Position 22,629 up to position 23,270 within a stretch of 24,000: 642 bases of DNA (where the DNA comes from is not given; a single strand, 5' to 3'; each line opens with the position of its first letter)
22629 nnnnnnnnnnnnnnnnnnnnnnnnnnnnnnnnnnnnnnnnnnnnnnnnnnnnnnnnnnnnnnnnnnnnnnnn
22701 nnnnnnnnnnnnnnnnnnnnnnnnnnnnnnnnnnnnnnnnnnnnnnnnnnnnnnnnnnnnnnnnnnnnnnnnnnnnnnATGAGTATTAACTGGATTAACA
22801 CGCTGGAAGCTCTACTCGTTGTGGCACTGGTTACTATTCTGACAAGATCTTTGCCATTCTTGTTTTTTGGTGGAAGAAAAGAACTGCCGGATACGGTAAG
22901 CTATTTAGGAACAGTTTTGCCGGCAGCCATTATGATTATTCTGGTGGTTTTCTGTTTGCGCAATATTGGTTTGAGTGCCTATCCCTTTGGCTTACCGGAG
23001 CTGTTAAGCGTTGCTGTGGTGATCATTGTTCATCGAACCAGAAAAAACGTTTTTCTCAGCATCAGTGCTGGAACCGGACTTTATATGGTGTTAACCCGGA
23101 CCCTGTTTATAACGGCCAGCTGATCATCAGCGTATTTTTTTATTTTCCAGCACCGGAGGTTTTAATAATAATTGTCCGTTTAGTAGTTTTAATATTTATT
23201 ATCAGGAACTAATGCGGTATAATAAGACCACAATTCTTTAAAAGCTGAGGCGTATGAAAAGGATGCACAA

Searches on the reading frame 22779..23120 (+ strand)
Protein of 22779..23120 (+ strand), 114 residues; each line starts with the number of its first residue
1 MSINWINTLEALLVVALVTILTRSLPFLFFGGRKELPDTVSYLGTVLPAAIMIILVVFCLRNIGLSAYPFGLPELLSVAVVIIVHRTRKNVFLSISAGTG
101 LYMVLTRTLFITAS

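Call 16: search_protein_families(library=pfam, proteins=[window:22779-23120:+], max_evalue=0.001)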
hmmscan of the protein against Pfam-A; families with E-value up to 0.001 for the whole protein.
window:22779-23120:+ (114 aa): 1 family
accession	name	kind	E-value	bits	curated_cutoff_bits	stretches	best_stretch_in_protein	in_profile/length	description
PF05437.17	AzlD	-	4.1e-21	75.4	23.7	1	11-105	4-98/99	Branched-chain amino acid transport protein (AzlD)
